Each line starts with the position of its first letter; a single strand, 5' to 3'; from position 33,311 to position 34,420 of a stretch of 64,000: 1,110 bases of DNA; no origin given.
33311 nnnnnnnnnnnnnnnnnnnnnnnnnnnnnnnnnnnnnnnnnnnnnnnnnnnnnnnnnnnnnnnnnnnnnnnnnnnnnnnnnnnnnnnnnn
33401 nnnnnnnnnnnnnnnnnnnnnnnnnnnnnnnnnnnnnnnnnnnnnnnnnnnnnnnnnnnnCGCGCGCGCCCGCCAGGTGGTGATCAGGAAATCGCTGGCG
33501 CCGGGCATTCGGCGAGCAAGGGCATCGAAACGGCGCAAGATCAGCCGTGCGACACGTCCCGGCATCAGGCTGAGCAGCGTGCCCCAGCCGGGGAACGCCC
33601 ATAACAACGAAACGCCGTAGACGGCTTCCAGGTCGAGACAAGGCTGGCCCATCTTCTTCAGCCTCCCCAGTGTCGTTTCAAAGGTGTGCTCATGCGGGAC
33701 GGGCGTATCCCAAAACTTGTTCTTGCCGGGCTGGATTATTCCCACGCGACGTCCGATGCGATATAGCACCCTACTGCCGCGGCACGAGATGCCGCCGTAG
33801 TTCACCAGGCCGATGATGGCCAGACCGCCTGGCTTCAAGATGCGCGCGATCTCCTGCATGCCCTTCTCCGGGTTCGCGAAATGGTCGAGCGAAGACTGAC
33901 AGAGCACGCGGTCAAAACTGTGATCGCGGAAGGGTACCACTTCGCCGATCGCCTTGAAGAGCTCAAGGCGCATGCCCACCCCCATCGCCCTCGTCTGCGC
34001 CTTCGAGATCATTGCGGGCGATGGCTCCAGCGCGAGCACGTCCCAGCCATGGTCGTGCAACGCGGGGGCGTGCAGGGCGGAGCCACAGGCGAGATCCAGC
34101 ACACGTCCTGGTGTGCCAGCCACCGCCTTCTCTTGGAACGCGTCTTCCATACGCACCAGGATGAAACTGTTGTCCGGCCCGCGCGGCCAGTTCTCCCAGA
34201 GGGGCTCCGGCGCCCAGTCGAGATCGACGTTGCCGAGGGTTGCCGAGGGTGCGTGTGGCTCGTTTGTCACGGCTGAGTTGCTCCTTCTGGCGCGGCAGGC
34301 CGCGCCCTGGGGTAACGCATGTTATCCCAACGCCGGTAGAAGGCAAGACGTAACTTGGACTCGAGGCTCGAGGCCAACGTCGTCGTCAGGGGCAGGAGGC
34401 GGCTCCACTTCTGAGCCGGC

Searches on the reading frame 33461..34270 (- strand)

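Call 21: search_protein_families(library=pfam, proteins=[window:33461-34270:-], max_evalue=0.001)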
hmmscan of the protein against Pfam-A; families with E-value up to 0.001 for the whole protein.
window:33461-34270:- (270 aa): 8 families
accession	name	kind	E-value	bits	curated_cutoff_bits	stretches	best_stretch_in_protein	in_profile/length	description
PF08241.18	Methyltransf_11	-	3.4e-22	79.3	21.2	1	58-153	1-95/95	Methyltransferase domain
PF13649.12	Methyltransf_25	-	3.7e-19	69.6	27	1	57-149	1-97/97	Methyltransferase domain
PF13489.12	Methyltransf_23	-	2.5e-12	47.3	27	1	51-156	20-119/164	Methyltransferase domain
PF08242.18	Methyltransf_12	-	8.1e-12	46.2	30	1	58-150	1-97/98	Methyltransferase domain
PF13847.12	Methyltransf_31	-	2.5e-11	43.9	27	1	56-157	6-113/145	Methyltransferase domain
PF01209.24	Ubie_methyltran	-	1.7e-10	41.1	20.1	1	46-151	39-149/233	ubiE/COQ5 methyltransferase family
PF07021.18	MetW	-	2e-05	24.7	21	1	55-166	15-120/193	Methionine biosynthesis protein MetW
PF03141.22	Methyltransf_29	-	0.00092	18.3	23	0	40-152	104-216/506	Putative S-adenosyl-L-methionine-dependent methyltransferase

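Call 60: search_protein_families(library=ncbifam, proteins=[window:33461-34270:-], max_evalue=0.00001)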
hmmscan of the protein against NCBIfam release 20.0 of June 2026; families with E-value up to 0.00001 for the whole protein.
window:33461-34270:- (270 aa): 21 families
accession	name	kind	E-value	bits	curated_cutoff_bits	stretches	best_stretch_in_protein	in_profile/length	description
NF045667.1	MTase_DVU1556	equivalog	5.6e-15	55.4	155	1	55-153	24-119/213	DVU_1556 family methyltransferase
NF001241.0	PRK00216.1-2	equivalog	2.5e-12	46.9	327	1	49-153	46-147/231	demethylmenaquinone methyltransferase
TIGR01934.1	MenG_MenH_UbiE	subfamily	5.1e-12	45.6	158.35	1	45-153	31-141/223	ubiquinone/menaquinone biosynthesis methyltransferase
TIGR01983.1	UbiG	equivalog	5.9e-11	42.1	102.95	1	39-158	35-156/228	bifunctional 2-polyprenyl-6-hydroxyphenol methylase/3-demethylubiquinol 3-O-methyltransferase UbiG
NF041537.1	ArsM_AhpD_UU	exception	1.6e-09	37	510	1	24-153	50-180/345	arsenite methyltransferase/AhpD domain selenoprotein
NF047649.1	MTase_UXPK_star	exception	2.1e-09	36.8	460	1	56-152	80-180/283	methyltransferase/UXPK-star double selenoprotein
NF001244.0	PRK00216.1-5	equivalog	2.2e-09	37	216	1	52-153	47-153/236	bifunctional demethylmenaquinone methyltransferase/2-methoxy-6-polyprenyl-1,4-benzoquinol methylase UbiE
NF043040.1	corrin_prot_MT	hypoth_equivalog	3.2e-09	36.6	180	1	46-153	35-147/216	corrinoid protein-associated methyltransferase CpaM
NF041675.1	sarc_dimgly_tmase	equivalog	3.2e-08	33.8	550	1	55-152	68-168/278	sarcosine/dimethylglycine N-methyltransferase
TIGR02072.1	BioC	equivalog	6.1e-08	32.8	184.95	1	45-153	27-132/244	malonyl-ACP O-methyltransferase BioC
NF041536.1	ArsM_DUF2284_UU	exception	7.7e-08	31.1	575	1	56-152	79-179/459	arsenite methyltransferase/DUF2284 domain selenoprotein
NF040539.1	AST_met_ArsM_2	exception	1.6e-07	31.4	240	1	52-153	55-163/262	putative arsinothricin biosynthesis methyltransferase ArsM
NF052510.1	methyltran_MpqE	exception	1.9e-07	30.7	335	1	53-152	46-150/234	methyl-plastoquinone biosynthesis methyltransferase MpqE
NF045649.1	2X_seleno_MduS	exception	5.2e-07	29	380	1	42-153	34-147/338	methyltransferase domain-containing selenoprotein MduS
NF041820.1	daptide_MTase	equivalog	2.2e-06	27.3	175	1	49-99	32-82/243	daptide-type RiPP biosynthesis methyltransferase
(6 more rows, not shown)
